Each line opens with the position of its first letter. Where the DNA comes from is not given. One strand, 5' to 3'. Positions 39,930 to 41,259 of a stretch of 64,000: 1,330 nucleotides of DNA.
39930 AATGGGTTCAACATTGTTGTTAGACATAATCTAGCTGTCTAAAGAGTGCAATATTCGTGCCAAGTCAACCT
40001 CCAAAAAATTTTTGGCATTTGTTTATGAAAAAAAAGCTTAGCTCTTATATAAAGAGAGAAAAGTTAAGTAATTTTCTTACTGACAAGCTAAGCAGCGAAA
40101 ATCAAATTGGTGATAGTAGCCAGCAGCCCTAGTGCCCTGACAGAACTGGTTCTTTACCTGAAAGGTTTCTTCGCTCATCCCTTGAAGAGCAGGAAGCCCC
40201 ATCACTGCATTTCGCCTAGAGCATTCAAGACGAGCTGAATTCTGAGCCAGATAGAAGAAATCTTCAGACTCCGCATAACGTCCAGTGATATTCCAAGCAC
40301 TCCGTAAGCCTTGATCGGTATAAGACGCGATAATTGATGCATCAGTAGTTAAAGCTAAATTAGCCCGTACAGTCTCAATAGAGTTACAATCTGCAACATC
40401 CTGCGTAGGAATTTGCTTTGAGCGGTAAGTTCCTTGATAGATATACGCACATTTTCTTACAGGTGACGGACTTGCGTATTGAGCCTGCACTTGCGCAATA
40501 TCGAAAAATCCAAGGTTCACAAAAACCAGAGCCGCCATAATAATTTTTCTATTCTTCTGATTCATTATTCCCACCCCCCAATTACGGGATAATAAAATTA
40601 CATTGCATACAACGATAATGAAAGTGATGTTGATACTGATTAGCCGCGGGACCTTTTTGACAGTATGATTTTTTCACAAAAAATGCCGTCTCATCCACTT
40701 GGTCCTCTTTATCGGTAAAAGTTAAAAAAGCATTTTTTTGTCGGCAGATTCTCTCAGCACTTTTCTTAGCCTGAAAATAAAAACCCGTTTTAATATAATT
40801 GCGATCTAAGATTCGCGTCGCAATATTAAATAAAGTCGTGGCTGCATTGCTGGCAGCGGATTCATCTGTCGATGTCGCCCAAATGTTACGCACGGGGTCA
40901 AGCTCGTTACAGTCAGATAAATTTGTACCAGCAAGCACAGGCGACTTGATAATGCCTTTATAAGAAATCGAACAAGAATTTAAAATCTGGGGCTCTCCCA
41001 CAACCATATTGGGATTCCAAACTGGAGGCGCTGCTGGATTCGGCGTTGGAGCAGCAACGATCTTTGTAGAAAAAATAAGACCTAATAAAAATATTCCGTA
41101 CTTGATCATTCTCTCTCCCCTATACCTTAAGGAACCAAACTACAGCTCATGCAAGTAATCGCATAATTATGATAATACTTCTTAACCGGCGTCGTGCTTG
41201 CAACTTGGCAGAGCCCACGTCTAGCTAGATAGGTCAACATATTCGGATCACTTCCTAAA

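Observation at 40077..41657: Three tandem paralogs of a small secreted 8-cysteine protein family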

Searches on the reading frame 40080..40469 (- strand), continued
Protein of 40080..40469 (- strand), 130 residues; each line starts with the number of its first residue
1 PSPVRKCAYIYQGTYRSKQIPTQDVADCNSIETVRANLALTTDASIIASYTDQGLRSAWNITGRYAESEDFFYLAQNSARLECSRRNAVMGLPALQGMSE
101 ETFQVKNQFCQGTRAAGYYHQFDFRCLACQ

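Call 82: search_protein_families(library=ncbifam, proteins=[L003:5638-9441:+, L003:9533-9988:+, L003:10001-10756:+, L003:11394-13193:+, L003:14439-16778:+, L003:17418-18953:+, L003:19217-20605:+, L008:6954-8663:-, L008:2074-3522:+, L008:11770-13911:-], max_evalue=0.001)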
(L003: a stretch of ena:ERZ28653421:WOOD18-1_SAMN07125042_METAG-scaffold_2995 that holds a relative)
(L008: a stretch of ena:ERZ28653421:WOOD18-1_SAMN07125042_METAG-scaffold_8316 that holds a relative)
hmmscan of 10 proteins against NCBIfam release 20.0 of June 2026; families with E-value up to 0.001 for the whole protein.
L003:5638-9441:+ (1268 aa): 1 family
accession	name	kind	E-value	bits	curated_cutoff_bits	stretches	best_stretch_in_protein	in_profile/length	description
TIGR00845.1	caca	equivalog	1.3e-11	43.1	679.85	1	677-751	396-467/921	sodium/calcium exchanger 1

L003:9533-9988:+ (152 aa): 0 families

L003:10001-10756:+ (252 aa): 0 families

L003:11394-13193:+ (600 aa): 8 families
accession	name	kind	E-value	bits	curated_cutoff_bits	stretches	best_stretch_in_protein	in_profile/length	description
TIGR02917.1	PEP_TPR_lipo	equivalog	3e-12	45.3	312.2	2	502-597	619-715/899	XrtA/PEP-CTERM system TPR-repeat protein PrsT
TIGR03939.1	PGA_TPR_OMP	equivalog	2.4e-06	26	366.65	1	425-492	405-472/800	poly-beta-1,6 N-acetyl-D-glucosamine export porin PgaA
TIGR02521.1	type_IV_pilW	equivalog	1.1e-05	25.1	154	1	405-558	55-209/234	type IV pilus biogenesis/stability protein PilW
TIGR04510.1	mod_pep_cyc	subfamily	2.4e-05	23.1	400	0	487-568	402-484/814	putative peptide modification system cyclase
NF008520.0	PRK11447.1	equivalog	5.7e-05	21.1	858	1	421-590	357-534/1157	cellulose synthase complex outer membrane protein BcsC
NF033920.0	C39_PA2778_fam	equivalog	7.4e-05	22.3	150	0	460-547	167-253/255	PA2778 family cysteine peptidase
TIGR02552.1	LcrH_SycD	equivalog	0.00015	21.5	104.8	0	442-498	45-101/136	SycD/LcrH family type III secretion system chaperone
NF040959.1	MamA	equivalog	0.00019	20.9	200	1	420-550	42-171/204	magnetosome protein MamA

L003:14439-16778:+ (780 aa): 1 family
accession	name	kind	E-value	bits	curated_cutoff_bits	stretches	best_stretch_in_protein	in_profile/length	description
NF041328.1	C_rich_MXAN6577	subfamily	1.5e-63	213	100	3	15-167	4-144/145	MXAN_6577-like cysteine-rich protein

L003:17418-18953:+ (512 aa): 0 families

L003:19217-20605:+ (463 aa): 0 families

L008:6954-8663:- (569 aa): 12 families
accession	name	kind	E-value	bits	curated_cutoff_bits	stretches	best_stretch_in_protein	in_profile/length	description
TIGR02917.1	PEP_TPR_lipo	equivalog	2e-15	55.8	312.2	2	388-485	333-430/899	XrtA/PEP-CTERM system TPR-repeat protein PrsT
TIGR02521.1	type_IV_pilW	equivalog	4.8e-12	45.9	154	1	411-546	58-194/234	type IV pilus biogenesis/stability protein PilW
NF040959.1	MamA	equivalog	3.9e-08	33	200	1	420-559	39-175/204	magnetosome protein MamA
TIGR00990.1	3a0801s09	subfamily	1.8e-07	30.2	757.25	1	433-479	523-569/615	mitochondrial import receptor subunit TOM70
TIGR02552.1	LcrH_SycD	equivalog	2e-06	27.6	104.8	0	488-560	52-126/136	SycD/LcrH family type III secretion system chaperone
NF047371.1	FlcA_CTERM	equivalog_domain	2.4e-06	26.3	300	0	421-482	303-377/646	periplasmic flagellar collar protein FlcA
NF033920.0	C39_PA2778_fam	equivalog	6.5e-06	25.7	150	0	391-481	163-253/255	PA2778 family cysteine peptidase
TIGR02795.1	tol_pal_ybgF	equivalog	6.3e-05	23.6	90.1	0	516-546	34-64/119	tol-pal system protein YbgF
NF008520.0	PRK11447.1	equivalog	9.4e-05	20.4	858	0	425-484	276-335/1157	cellulose synthase complex outer membrane protein BcsC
NF033762.1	social_mot_Tgl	equivalog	0.00014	21.3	225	0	433-479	81-127/252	social motility TPR repeat lipoprotein Tgl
NF033758.1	gliding_GltE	equivalog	0.00085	18.4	225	0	420-494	258-332/411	adventurous gliding motility TPR repeat lipoprotein GltE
NF047558.1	TPR_END_plus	domain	0.00096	19.1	32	0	523-553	1-31/56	TPR end-of-group domain-containing protein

L008:2074-3522:+ (483 aa): 0 families

L008:11770-13911:- (713 aa): 0 families
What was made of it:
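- A neighbour of P0004 matches the MXAN_6577-like Cys-rich family at 213 bits (call 82).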

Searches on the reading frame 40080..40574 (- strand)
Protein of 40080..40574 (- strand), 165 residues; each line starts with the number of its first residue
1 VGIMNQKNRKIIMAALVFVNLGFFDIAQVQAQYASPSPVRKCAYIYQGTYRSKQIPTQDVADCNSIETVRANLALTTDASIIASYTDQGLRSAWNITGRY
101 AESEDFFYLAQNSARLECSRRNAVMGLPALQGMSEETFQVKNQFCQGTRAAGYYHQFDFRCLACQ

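Call 4: search_protein_families(library=pfam, proteins=[window:40080-40574:-], max_evalue=0.1)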
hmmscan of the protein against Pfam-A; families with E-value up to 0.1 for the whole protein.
window:40080-40574:- (165 aa): 0 families

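Call 7: find_homologous_proteins(query=A1, max_evalue=0.01)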
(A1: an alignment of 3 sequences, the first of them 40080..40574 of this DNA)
Query A1 (3 sequences) (165 aa, profile of the alignment): 3 proteins with E <= 0.01 among 1746 candidates.
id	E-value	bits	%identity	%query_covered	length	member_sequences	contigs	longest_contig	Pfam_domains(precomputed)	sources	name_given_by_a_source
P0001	2.3e-76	273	29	79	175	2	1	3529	-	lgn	-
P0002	1.5e-70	254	24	81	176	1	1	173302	-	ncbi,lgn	-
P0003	2.1e-68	247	100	98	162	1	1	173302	-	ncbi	-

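Call 12: find_encoding_contigs(protein=P0002, flank=10000, max_places=6)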
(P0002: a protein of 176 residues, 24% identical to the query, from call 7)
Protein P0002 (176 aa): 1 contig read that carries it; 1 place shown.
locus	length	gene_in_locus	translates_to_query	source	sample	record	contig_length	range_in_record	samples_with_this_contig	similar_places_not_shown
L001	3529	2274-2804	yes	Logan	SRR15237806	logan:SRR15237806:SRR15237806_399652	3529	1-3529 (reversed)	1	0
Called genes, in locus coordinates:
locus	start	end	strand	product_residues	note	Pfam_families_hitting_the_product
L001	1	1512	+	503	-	?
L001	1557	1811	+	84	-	-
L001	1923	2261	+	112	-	-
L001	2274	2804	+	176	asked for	-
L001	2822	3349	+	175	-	-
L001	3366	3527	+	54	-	?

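Call 19: search_protein_families(library=ncbifam, proteins=[window:40080-40565:-], max_evalue=0.1)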
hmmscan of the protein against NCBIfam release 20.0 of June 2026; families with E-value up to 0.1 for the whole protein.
window:40080-40565:- (162 aa): 0 families

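Call 24: list_cluster_members(proteins=[P0003, P0004, P0005, P0001])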
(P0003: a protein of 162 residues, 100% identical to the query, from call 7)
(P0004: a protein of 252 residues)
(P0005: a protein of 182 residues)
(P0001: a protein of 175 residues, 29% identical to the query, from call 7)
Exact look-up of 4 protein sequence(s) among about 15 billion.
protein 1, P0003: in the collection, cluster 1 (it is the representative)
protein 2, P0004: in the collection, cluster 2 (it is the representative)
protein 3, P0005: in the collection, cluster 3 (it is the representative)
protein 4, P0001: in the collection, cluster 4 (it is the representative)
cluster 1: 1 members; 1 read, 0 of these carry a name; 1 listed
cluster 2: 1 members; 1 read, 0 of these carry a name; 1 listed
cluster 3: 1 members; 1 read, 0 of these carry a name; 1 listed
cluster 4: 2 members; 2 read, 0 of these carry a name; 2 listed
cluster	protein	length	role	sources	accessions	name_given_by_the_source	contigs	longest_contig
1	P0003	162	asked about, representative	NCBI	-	-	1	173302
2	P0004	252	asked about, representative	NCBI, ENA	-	-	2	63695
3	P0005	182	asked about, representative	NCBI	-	-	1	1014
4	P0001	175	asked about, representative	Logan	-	-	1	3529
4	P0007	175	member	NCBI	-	-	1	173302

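Call 36: find_encoding_contigs(protein=P0003, flank=1000, max_places=3)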
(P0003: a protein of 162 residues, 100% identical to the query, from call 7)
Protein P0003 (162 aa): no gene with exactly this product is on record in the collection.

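Call 47: search_protein_families(library=padloc, proteins=[window:40080-40565:-], max_evalue=0.1)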
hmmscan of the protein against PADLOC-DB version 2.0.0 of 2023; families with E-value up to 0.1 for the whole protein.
window:40080-40565:- (162 aa): 0 families

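Call 48: search_protein_families(library=phrogs, proteins=[window:40080-40565:-], max_evalue=0.1)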
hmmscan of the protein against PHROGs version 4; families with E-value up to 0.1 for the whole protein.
window:40080-40565:- (162 aa): 0 families

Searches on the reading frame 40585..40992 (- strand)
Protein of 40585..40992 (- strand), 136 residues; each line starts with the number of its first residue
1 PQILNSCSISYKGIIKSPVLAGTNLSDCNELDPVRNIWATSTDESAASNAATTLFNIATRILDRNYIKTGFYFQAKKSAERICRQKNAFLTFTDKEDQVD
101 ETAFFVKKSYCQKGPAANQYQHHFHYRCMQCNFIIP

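Call 54: find_related_loci(query=A5, collection=metagenome_contigs, flank=8000)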
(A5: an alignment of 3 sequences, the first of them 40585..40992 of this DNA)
Query A5 (136 aa) in metagenome_contigs; peptide patterns used: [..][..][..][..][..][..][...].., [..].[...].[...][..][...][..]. (x = any residue, [..] = any of these).
577 stretches matched a pattern, but none encodes a relative of the query by tblastn (E <= 1e-3).

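Call 65: predict_structure(alignment_id=A6)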
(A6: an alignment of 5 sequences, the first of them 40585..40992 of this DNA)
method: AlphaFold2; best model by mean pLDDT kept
length: 136 residues; sequences in the alignment: 5
mean_pLDDT: 74.2   pTM: 0.62
mean pLDDT of the five models: 74.2, 74.0, 72.6, 71.2, 71.1
residues with pLDDT >= 90: 8; 70-90: 83; 50-70: 35; < 50: 10
segments of 3 or more residues with pLDDT < 50: 1-3, 94-98
pLDDT, mean of each block of 10 residues (from residue 1): 67 85 74 83 84 79 63 85 90 51 58 71 84 60
secondary structure, 60 per line:
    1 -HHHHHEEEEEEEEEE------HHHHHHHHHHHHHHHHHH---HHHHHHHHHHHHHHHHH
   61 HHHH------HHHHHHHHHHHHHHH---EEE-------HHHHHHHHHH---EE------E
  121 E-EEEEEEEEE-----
elements in order: H2-6 E7-16 H23-40 H44-64 H71-85 E89-91 H99-108 E123-131
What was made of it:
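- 40582..41109 (-): Paralog B, 175 aa. Signal peptide is about residues 1-19 (…IVA|AP), followed by a Pro-rich linker (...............) and then the 6-Cys domain (Cys 46, 67, 122, 150, 167, 170). AlphaFold model has pLDDT 74 and pTM 0.62 (call 65).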

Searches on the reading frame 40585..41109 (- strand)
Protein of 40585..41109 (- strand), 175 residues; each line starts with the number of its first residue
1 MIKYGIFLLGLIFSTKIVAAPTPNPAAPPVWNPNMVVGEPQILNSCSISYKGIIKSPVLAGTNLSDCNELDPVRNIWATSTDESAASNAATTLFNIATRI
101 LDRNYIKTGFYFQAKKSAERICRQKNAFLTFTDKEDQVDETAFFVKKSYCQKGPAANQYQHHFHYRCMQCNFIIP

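Call 4: search_protein_families(library=pfam, proteins=[window:40585-41109:-], max_evalue=0.1)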
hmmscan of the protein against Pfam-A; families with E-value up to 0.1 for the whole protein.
window:40585-41109:- (175 aa): 0 families

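Call 19: search_protein_families(library=ncbifam, proteins=[window:40585-41109:-], max_evalue=0.1)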
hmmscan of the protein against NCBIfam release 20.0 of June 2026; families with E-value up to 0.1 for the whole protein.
window:40585-41109:- (175 aa): 0 families

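Call 35: find_related_loci(query=window:40585-41109:-, collection=genome_contigs, flank=10000)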
Query window:40585-41109:- (175 aa) in genome_contigs; peptide patterns used: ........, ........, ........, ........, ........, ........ (x = any residue, [..] = any of these).
47 stretches matched a pattern, but none encodes a relative of the query by tblastn (E <= 1e-3).

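Call 37: find_encoding_contigs(protein=window:40585-41109:-, flank=1000, max_places=3)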
Protein window:40585-41109:- (175 aa): no gene with exactly this product is on record in the collection.
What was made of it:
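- Tried and rejected: The NCBI record of the window genome could not be located through the exact-protein index (calls 36, 37).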

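Call 47: search_protein_families(library=padloc, proteins=[window:40585-41109:-], max_evalue=0.1)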
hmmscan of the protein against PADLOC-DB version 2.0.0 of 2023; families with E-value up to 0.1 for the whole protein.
window:40585-41109:- (175 aa): 1 family
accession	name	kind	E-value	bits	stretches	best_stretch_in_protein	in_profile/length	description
PDLC04933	PDC-S15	-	0.0021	15.6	1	100-142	187-229/286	-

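Call 48: search_protein_families(library=phrogs, proteins=[window:40585-41109:-], max_evalue=0.1)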
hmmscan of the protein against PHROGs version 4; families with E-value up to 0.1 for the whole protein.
window:40585-41109:- (175 aa): 0 families

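Call 52: find_related_loci(query=window:40585-41109:-, collection=viral_contigs, flank=5000)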
Query window:40585-41109:- (175 aa) in viral_contigs; peptide patterns used: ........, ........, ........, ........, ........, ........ (x = any residue, [..] = any of these).
10 stretches matched a pattern, but none encodes a relative of the query by tblastn (E <= 1e-3).

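Call 86: search_dna_similar(query=window:40585-41109:-, collection=plasmids, mode=protein, max_evalue=0.01, max_rows=5)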
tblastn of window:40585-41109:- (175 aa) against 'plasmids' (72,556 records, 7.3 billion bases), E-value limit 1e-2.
No match.

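Call 87: search_dna_similar(query=window:40585-41109:-, collection=phages, mode=protein, max_evalue=0.01, max_rows=5)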
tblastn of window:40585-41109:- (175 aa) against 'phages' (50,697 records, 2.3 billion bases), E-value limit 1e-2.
No match.
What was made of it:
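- Tried and rejected: Scans with paralog B of GTDB genome contigs (call 35), viral contigs (call 52), plasmids and phages (calls 86, 87) found no relatives.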
